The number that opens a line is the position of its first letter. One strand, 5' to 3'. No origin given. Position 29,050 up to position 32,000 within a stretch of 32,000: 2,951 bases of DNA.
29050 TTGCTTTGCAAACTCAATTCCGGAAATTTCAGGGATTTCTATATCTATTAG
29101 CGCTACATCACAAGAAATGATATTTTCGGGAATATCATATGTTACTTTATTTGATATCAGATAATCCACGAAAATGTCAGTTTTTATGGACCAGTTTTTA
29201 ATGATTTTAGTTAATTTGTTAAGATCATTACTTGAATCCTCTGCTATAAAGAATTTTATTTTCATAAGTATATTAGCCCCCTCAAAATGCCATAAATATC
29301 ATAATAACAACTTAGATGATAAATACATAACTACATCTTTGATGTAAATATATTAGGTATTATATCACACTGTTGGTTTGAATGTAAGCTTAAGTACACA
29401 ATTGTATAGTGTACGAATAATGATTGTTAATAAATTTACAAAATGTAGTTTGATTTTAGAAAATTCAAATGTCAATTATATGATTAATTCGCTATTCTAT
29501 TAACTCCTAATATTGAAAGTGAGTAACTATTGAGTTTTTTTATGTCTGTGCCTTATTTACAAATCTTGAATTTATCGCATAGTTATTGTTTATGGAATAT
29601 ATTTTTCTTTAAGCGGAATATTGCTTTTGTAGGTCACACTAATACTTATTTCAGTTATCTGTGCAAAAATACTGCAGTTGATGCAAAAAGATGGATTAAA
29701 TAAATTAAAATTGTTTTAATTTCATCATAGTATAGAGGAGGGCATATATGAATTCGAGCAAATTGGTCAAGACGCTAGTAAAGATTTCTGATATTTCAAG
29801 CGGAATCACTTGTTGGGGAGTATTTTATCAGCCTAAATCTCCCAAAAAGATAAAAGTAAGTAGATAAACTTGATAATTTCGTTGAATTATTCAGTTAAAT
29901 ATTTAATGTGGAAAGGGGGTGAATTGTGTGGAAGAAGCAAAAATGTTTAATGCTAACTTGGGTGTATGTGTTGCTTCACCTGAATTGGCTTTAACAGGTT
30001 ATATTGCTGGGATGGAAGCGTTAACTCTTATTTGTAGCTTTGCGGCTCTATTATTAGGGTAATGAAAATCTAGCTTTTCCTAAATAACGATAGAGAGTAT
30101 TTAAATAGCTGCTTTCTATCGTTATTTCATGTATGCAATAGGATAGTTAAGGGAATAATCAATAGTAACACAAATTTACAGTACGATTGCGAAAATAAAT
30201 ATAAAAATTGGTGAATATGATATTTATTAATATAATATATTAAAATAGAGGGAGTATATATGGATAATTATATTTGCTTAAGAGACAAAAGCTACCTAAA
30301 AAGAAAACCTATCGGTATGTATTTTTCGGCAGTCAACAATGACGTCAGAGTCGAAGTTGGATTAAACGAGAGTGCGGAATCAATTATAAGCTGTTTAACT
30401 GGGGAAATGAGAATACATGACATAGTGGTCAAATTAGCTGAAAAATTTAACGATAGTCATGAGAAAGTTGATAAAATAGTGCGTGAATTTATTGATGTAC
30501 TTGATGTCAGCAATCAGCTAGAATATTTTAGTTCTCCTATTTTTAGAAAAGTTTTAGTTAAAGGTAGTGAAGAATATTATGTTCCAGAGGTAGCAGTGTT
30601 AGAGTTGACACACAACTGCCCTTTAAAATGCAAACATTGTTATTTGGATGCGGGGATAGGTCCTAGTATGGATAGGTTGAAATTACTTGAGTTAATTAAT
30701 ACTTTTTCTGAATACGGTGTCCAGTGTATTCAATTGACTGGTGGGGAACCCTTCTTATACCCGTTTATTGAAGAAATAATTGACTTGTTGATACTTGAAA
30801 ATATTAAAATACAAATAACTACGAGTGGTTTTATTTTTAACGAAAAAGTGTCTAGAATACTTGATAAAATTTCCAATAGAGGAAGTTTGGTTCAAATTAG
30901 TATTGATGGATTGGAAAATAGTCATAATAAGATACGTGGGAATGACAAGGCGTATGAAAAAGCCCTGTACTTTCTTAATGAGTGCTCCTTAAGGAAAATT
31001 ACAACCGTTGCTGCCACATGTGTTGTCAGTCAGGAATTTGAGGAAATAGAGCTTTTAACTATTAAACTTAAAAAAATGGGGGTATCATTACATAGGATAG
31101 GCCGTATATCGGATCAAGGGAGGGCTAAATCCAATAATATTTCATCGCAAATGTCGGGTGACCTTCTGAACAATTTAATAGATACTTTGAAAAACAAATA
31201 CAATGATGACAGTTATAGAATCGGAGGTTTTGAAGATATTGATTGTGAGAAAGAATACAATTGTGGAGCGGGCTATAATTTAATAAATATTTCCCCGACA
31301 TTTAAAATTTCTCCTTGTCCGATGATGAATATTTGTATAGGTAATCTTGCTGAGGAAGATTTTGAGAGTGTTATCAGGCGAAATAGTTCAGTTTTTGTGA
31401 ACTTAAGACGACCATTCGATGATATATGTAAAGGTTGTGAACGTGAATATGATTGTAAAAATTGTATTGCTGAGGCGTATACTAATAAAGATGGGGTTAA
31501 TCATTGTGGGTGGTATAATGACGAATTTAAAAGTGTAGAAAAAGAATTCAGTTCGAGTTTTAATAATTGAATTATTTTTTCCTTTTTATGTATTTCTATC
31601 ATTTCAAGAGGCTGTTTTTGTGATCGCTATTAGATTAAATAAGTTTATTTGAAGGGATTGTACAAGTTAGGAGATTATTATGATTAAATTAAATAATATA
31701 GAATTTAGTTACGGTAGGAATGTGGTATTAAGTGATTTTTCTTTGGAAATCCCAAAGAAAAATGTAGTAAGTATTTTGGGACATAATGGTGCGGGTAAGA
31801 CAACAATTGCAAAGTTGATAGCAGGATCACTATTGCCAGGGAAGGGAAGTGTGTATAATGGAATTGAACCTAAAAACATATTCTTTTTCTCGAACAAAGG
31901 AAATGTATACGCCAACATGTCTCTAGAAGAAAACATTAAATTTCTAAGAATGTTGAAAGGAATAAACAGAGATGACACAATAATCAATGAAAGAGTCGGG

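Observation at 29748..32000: Quorum-linked radical-SAM RiPP cluster with an unannotated 44-aa two-Cys hydrophobic precursor (sactipeptide-like)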

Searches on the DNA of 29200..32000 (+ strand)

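Call 74: search_rna_families(source=window, start=29200, end=30300, threshold=evalue, max_evalue=1)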
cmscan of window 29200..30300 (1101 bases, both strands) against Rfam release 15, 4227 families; matches with E-value up to 1: 1.
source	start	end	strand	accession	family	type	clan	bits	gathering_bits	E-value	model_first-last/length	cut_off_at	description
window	29428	29467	+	RF02433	SpF36_sRNA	Gene; sRNA;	-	26.5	48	0.27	1-51/51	no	Streptococcus sRNA SpF36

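Call 75: search_dna_similar(query=window:29700-32000:+, collection=plasmids, mode=distant, max_rows=10)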
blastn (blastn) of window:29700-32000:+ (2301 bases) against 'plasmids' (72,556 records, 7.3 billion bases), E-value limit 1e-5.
Records with a match: 1; places in all: 1; records where one place covers at least 80% of the query: 0.
Best place of each record, by identity: 60-80% 1.
By first word of the organism name: Bacillus 1.
By predicted mobility (MOB-suite, as given by PLSDB): non-mobilizable 1.
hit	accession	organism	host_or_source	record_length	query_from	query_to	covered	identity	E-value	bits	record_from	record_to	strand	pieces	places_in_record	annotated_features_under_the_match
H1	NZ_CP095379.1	Bacillus cereus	cell cuture,Pond silt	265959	859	1426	25%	67.7%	8e-38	167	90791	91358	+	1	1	PqqD family peptide modification chaperone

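Call 76: get_annotated_region(hit=H1, flank=7000)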
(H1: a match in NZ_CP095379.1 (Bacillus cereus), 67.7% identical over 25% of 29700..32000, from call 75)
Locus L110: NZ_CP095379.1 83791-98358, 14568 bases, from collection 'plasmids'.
description: Bacillus cereus strain SEM-15 plasmid pb2, complete sequence
organism: Bacillus cereus (NCBI taxid 1396)
taxonomy: Bacteria; Bacillota; Bacilli; Bacillales; Bacillaceae; Bacillus; Bacillus cereus
host: -; source: cell cuture,Pond silt; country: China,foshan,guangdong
typing (MOB-suite, as given by PLSDB): non-mobilizable; replicon rep_cluster_1912
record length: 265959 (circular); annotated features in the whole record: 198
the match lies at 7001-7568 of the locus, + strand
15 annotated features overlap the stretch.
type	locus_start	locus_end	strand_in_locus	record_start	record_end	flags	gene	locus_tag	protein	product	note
CDS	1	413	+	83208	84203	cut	-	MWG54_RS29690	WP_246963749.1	DUF4046 domain-containing protein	-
CDS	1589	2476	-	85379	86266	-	-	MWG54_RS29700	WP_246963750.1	LysR family transcriptional regulator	GO:0006355 - regulation of DNA-templated transcription [Evidence IEA]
CDS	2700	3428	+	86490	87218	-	-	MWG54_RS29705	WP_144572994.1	ABC transporter ATP-binding protein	-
CDS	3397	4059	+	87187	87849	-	-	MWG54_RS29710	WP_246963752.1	hypothetical protein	-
CDS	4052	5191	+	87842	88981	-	-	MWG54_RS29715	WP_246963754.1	metallopeptidase TldD-related protein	-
CDS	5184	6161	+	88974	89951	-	-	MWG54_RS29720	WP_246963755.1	metallopeptidase TldD-related protein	-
CDS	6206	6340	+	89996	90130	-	-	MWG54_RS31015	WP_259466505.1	hypothetical protein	-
CDS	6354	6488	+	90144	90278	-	-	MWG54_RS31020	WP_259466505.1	hypothetical protein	-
CDS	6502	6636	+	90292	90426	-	-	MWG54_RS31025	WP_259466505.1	hypothetical protein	-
CDS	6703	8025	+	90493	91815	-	-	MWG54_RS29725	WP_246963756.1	PqqD family peptide modification chaperone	-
CDS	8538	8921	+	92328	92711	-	-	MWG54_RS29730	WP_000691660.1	GntR family transcriptional regulator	GO:0006355 - regulation of DNA-templated transcription [Evidence IEA]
CDS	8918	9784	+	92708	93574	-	-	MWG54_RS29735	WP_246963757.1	ABC transporter ATP-binding protein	-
CDS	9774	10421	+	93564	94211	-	-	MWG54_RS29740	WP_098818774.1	ABC-2 transporter permease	-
CDS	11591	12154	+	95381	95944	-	-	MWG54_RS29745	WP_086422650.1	methyltransferase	-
CDS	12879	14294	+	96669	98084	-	-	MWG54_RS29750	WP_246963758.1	phosphatidylinositol-specific phospholipase C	-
